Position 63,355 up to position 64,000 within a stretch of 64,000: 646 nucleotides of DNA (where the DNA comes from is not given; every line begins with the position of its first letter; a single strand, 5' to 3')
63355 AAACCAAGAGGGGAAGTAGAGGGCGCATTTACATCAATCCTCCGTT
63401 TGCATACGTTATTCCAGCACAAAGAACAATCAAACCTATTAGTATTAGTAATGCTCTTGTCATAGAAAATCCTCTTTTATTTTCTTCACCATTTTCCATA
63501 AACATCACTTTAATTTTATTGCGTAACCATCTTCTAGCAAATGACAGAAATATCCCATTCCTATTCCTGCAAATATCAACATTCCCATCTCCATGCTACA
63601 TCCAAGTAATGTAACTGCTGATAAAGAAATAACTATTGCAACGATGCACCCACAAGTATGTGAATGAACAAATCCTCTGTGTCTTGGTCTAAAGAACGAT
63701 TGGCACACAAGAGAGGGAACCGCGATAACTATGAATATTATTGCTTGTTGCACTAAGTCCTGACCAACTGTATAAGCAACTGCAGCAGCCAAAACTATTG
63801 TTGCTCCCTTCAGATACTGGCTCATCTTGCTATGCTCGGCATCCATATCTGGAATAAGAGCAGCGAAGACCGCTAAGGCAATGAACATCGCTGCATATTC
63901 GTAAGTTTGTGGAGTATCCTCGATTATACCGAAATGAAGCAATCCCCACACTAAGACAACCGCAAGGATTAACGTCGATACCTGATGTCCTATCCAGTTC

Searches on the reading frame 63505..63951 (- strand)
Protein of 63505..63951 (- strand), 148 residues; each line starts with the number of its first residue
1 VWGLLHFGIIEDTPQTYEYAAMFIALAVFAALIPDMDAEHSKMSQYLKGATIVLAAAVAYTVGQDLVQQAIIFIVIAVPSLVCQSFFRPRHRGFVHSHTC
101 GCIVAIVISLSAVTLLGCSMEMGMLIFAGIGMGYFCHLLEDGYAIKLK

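Call 13: find_encoding_contigs(protein=window:63505-63951:-, flank=10000, max_places=4)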
Protein window:63505-63951:- (148 aa): no gene with exactly this product is on record in the collection.
